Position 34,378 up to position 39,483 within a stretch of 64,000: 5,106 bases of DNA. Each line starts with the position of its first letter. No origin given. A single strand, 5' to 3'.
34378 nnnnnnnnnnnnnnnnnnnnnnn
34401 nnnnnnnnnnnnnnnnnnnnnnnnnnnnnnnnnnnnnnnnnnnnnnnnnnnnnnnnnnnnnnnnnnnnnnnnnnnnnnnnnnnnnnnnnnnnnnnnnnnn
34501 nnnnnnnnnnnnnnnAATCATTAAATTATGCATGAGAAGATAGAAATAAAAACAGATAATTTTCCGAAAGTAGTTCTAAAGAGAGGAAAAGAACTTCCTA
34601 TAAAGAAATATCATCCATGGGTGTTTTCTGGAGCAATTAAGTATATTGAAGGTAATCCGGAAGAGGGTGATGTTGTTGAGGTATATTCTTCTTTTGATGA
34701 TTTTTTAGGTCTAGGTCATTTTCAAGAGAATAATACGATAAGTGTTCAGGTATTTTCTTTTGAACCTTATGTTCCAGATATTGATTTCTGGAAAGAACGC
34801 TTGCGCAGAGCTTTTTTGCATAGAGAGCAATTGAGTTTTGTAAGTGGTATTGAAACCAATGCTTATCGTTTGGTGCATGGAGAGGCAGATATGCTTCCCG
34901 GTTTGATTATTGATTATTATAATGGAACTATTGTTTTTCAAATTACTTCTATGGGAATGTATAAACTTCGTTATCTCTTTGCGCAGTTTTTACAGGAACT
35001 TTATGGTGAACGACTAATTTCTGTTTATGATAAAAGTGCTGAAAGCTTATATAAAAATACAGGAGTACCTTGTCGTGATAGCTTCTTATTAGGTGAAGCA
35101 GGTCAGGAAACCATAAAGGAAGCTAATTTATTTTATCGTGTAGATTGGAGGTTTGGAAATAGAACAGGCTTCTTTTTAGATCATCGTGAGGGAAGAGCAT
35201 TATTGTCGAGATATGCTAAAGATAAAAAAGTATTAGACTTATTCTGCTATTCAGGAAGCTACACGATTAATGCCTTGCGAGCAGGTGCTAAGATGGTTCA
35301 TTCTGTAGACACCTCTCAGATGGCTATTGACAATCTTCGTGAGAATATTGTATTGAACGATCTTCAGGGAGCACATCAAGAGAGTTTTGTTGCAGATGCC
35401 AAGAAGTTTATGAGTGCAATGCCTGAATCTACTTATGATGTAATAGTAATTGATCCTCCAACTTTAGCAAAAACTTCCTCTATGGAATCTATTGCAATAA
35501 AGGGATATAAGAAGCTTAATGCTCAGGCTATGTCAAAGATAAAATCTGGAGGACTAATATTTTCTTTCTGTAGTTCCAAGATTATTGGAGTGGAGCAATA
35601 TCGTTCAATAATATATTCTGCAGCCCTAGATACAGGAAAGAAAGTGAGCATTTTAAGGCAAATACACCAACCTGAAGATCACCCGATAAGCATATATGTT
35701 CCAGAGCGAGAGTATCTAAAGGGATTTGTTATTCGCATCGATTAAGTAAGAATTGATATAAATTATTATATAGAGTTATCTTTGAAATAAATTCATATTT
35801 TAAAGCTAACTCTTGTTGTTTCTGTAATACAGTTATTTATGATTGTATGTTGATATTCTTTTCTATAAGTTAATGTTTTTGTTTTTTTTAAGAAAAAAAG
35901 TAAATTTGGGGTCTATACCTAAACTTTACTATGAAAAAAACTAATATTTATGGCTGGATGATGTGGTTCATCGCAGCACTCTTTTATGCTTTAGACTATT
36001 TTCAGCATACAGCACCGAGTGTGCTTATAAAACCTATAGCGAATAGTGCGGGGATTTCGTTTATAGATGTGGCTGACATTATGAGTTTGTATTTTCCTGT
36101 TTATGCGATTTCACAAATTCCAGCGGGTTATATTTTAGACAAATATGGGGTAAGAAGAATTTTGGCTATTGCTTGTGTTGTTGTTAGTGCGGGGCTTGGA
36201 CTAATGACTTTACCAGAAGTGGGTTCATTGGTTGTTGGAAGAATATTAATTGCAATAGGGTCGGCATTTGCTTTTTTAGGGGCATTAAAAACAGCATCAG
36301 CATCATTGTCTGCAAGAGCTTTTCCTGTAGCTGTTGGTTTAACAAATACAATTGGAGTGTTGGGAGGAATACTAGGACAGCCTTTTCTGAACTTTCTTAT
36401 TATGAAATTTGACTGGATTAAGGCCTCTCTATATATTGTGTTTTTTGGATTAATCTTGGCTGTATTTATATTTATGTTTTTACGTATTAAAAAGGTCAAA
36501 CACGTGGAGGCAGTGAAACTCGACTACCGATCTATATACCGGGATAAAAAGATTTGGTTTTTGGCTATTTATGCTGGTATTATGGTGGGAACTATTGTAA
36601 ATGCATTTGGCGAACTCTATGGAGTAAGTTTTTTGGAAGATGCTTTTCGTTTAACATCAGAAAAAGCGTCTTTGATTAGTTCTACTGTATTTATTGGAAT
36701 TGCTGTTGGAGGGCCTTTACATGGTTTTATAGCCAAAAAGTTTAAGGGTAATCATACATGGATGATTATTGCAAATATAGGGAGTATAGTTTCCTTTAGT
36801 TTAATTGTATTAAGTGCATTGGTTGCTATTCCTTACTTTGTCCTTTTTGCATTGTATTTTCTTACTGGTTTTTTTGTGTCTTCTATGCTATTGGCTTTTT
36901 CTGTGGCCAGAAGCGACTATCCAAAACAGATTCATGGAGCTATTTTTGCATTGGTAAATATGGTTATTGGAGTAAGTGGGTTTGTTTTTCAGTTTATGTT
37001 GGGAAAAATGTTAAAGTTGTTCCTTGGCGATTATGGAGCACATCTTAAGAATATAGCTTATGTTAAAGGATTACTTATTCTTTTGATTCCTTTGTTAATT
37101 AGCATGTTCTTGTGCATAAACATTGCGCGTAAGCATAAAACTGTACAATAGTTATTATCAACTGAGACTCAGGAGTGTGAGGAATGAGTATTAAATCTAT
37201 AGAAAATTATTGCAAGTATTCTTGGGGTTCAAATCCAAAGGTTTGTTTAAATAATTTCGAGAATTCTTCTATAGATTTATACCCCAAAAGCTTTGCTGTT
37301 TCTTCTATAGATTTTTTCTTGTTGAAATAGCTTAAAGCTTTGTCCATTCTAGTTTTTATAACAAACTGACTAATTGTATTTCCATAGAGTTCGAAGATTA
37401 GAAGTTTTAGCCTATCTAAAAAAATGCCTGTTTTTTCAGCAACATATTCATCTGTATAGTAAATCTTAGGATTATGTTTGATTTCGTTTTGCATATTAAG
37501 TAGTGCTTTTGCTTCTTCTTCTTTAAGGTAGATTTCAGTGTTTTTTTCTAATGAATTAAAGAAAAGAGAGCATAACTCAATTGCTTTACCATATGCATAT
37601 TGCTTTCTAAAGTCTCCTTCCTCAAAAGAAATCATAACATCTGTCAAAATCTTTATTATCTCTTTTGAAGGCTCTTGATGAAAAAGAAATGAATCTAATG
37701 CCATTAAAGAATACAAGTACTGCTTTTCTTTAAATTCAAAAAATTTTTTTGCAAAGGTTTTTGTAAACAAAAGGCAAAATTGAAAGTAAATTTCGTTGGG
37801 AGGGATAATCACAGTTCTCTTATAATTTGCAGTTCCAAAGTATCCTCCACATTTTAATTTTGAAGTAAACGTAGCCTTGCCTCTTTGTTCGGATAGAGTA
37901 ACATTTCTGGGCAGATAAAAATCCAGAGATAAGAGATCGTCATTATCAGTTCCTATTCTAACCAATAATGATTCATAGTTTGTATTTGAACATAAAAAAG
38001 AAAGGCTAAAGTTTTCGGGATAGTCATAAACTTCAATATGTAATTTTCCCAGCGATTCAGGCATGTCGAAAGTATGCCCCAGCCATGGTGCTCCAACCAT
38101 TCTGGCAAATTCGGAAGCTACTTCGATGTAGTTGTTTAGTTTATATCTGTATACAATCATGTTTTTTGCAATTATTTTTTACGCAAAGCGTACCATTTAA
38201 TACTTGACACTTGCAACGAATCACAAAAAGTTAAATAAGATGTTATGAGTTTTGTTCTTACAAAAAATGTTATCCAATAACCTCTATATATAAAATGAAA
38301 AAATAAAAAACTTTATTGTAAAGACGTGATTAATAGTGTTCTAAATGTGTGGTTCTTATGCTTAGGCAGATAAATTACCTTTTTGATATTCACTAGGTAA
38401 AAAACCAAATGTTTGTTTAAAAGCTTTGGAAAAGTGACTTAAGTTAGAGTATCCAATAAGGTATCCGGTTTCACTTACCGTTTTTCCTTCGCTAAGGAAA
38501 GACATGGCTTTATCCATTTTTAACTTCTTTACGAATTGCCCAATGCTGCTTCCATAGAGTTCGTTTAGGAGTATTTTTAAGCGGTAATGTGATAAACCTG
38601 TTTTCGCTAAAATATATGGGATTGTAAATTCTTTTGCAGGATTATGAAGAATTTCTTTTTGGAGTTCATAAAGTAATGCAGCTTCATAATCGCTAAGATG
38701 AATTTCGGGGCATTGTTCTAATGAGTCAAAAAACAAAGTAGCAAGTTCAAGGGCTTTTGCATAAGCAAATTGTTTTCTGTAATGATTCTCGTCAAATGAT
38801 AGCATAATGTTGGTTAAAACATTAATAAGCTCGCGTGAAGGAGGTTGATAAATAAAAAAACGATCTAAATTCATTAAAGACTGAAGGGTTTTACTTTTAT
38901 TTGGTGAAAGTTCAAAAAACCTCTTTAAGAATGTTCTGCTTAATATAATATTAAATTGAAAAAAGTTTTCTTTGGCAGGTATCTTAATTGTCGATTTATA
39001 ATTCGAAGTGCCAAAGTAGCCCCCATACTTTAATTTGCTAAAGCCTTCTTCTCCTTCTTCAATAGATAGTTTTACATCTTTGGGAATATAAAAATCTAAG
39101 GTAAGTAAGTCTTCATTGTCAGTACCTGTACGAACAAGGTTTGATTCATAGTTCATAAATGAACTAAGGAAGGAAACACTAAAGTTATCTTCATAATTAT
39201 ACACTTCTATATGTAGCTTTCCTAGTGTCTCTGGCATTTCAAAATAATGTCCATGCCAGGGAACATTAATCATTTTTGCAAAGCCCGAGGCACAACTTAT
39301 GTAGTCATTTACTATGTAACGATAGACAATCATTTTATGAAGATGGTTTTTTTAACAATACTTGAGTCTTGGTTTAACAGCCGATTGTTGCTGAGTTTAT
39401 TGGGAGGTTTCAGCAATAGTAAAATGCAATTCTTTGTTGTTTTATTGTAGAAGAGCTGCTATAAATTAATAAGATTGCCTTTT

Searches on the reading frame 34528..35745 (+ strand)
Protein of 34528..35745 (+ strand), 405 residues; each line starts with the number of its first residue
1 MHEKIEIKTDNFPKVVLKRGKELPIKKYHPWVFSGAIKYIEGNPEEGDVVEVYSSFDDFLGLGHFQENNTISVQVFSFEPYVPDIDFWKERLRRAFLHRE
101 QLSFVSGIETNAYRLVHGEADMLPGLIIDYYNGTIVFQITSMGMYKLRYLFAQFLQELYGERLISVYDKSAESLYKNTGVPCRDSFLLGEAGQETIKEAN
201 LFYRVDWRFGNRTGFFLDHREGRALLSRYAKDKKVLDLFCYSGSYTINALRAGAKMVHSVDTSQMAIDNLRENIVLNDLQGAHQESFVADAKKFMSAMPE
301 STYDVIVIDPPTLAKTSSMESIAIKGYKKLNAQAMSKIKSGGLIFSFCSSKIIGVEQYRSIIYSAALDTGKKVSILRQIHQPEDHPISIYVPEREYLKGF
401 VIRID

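Call 7: search_protein_families(library=pfam, proteins=[window:34528-35745:+], max_evalue=0.001)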
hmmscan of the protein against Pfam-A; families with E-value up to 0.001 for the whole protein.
window:34528-35745:+ (405 aa): 9 families
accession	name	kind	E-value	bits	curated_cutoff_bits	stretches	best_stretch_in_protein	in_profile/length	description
PF10672.15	Methyltrans_SAM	-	1.6e-18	67.4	27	1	186-353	77-243/286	S-adenosylmethionine-dependent methyltransferase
PF17785.7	PUA_3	-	3.1e-17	62.6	22.6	1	15-78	1-64/64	PUA-like domain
PF03602.21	Cons_hypoth95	-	1.1e-11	45.1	24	1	226-315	36-126/182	Conserved hypothetical protein 95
PF05175.20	MTS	-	4.9e-08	33.2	23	1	225-345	23-137/170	Methyltransferase small domain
PF06325.19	PrmA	-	1.4e-07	31.7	22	1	228-307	158-231/296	Ribosomal protein L11 methyltransferase (PrmA)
PF02475.24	TRM5-TYW2_MTfase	-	1.7e-05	25.3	28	1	221-312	25-114/164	TRM5/TYW2 methyltransferase domain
PF02005.22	TRM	-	0.00013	21.7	27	1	228-310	46-128/376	N2,N2-dimethylguanosine tRNA methyltransferase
PF13649.12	Methyltransf_25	-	0.00022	22.3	27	1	235-308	1-70/97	Methyltransferase domain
PF13847.12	Methyltransf_31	-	0.00093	19.3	27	0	231-311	3-82/145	Methyltransferase domain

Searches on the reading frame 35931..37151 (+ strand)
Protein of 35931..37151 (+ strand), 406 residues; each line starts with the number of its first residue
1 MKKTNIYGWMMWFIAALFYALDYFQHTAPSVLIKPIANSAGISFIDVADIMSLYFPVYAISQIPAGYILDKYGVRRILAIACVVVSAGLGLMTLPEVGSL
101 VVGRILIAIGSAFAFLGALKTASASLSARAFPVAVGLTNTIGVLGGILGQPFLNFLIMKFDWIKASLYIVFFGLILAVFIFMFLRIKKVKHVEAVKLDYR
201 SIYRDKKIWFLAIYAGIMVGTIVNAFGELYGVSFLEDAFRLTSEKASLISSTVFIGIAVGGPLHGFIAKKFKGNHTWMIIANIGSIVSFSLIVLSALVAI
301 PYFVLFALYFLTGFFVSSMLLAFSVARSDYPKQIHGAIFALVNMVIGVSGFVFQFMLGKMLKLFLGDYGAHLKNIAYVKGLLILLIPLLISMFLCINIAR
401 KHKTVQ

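Call 54: search_protein_families(library=pfam, proteins=[window:35931-37151:+], max_evalue=0.00001)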
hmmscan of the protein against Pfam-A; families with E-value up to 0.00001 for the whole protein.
window:35931-37151:+ (406 aa): 1 family
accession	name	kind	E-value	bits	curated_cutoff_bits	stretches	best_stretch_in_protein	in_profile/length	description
PF07690.21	MFS_1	-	1.9e-36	126.1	33.4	2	16-352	2-345/347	Major Facilitator Superfamily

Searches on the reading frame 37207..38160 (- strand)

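Call 3: search_protein_families(library=ncbifam, proteins=[window:37207-38160:-], max_evalue=10)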
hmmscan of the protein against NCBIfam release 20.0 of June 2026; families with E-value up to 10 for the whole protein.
window:37207-38160:- (317 aa): 14 families
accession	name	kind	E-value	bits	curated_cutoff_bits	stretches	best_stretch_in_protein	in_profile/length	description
NF049932.1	TranspRegBtr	equivalog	2.4e-06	26.4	900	1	193-316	141-263/531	bacillibactin transport transcriptional regulator Btr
TIGR04094.1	adjacent_YSIRK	equivalog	4.9e-06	25.8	200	1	260-315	327-382/383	YSIRK-targeted surface antigen transcriptional regulator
NF007243.0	PRK09685.1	equivalog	6.9e-06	25.7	199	1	234-315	215-298/303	transcriptional regulator FeaR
NF006902.0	PRK09393.1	equivalog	6.7e-05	22.2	425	1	214-315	216-318/327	transcriptional regulator FtrA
NF007860.0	PRK10572.1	equivalog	0.00034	19.6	208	1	236-315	201-281/292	arabinose operon transcriptional regulator AraC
NF049968.1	QhpR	equivalog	0.0005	19.3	250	1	265-315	232-283/284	AraC-like transcriptional regulator QhpR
NF047788.1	TransRegPocR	equivalog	0.002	17.5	500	1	263-315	234-287/296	transcriptional regulator PocR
NF007432.1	PRK09978.1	equivalog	0.0025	17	500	1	261-315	184-239/274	DNA-binding transcriptional regulator GadX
NF007584.0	PRK10219.1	equivalog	0.0054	17.1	174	1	238-315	25-103/107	superoxide response transcriptional regulator SoxS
NF053784.1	TranRegCyprAlk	equivalog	0.019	14.4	500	1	274-316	291-334/336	transcriptional regulator CypR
NF010028.0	PRK13503.1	equivalog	0.032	13.6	288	1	235-314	188-268/278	HTH-type transcriptional activator RhaS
NF007407.0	PRK09940.1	equivalog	0.033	13.8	348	1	261-313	176-228/253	transcriptional regulator YdeO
NF040475.1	chlor_reg_RclR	equivalog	0.062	12.6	400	1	228-315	187-275/284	reactive chlorine-specific transcriptional regulator RclR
NF012144.2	ramA_TF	equivalog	0.11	12.9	180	1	238-315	25-103/108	RamA family antibiotic efflux transcriptional regulator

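Call 4: search_protein_families(library=pfam, proteins=[window:37207-38160:-], max_evalue=10)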
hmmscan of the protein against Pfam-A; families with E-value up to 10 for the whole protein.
window:37207-38160:- (317 aa): 2 families
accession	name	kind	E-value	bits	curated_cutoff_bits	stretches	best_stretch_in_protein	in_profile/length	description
PF12833.13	HTH_18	-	5.6e-10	39.8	33.6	1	241-316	2-78/80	Helix-turn-helix domain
PF00165.29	HTH_AraC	-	0.00025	21.5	26.6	1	281-317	7-42/42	Bacterial regulatory helix-turn-helix proteins, AraC family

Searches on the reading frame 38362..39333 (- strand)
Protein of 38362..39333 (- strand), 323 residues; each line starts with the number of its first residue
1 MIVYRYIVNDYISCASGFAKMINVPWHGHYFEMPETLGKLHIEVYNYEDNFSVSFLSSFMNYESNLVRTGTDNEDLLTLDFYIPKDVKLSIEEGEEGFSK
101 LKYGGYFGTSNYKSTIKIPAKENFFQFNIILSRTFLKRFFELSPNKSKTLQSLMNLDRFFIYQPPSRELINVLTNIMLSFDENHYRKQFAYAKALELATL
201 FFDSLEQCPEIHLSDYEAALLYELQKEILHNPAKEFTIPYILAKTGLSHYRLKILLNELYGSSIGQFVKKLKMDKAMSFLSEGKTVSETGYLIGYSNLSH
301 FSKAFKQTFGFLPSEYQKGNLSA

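Call 3: search_protein_families(library=ncbifam, proteins=[window:38362-39333:-], max_evalue=10)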
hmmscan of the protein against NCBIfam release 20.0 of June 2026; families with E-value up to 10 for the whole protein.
window:38362-39333:- (323 aa): 24 families
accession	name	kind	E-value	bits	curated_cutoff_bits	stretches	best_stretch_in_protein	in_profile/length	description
TIGR04094.1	adjacent_YSIRK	equivalog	3.7e-11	42.6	200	1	238-317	304-383/383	YSIRK-targeted surface antigen transcriptional regulator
NF007243.0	PRK09685.1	equivalog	8.6e-11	41.8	199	1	190-318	171-300/303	transcriptional regulator FeaR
NF007860.0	PRK10572.1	equivalog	2.6e-08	33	208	1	199-320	164-285/292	arabinose operon transcriptional regulator AraC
NF049968.1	QhpR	equivalog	2.6e-07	30.1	250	1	216-316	182-283/284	AraC-like transcriptional regulator QhpR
NF012144.2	ramA_TF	equivalog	2.2e-06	28.1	180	1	228-320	14-107/108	RamA family antibiotic efflux transcriptional regulator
NF047455.1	TF_Staph_AryK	equivalog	1.5e-05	23.4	850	1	100-318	43-257/759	transcriptional regulator AryK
NF047788.1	TransRegPocR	equivalog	0.00011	21.6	500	1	241-319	211-290/296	transcriptional regulator PocR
NF007432.1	PRK09978.1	equivalog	0.00011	21.4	500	1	228-318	151-241/274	DNA-binding transcriptional regulator GadX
NF049932.1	TranspRegBtr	equivalog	0.00015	20.5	900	1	209-318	155-264/531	bacillibactin transport transcriptional regulator Btr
NF010028.0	PRK13503.1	equivalog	0.00016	21.1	288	1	220-320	172-273/278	HTH-type transcriptional activator RhaS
NF011732.0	PRK15185.1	equivalog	0.00021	20.7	354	1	204-318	191-305/309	transcriptional regulator HilD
NF007584.0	PRK10219.1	equivalog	0.00024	21.4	174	1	224-318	10-105/107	superoxide response transcriptional regulator SoxS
NF040475.1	chlor_reg_RclR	equivalog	0.00038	19.9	400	1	226-318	184-277/284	reactive chlorine-specific transcriptional regulator RclR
NF052534.1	RzbtTranRegRhrA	equivalog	0.00075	18.8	500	1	269-318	259-309/312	rhizobactin biosynthesis transcriptional regulator RhrA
NF010026.0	PRK13501.1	equivalog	0.00094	18.4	363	1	230-318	187-276/290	HTH-type transcriptional activator RhaR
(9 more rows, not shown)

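Call 4: search_protein_families(library=pfam, proteins=[window:38362-39333:-], max_evalue=10)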
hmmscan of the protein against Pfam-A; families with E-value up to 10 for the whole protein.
window:38362-39333:- (323 aa): 5 families
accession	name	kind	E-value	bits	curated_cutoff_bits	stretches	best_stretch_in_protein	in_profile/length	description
PF12833.13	HTH_18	-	2.6e-16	60.1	33.6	1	243-318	3-79/80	Helix-turn-helix domain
PF00165.29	HTH_AraC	-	0.00023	21.6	26.6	1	281-317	6-41/42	Bacterial regulatory helix-turn-helix proteins, AraC family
PF25696.1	Phage_Gp168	-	0.054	14.2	27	1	192-225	23-56/59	Bacteriophage beta-clamp binding protein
PF03192.19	DUF257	-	0.062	13.6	25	1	99-190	69-152/205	Pyrococcus protein of unknown function, DUF257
PF10975.14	DUF2802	-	0.23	12.1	33.5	1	183-226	25-68/68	Protein of unknown function (DUF2802)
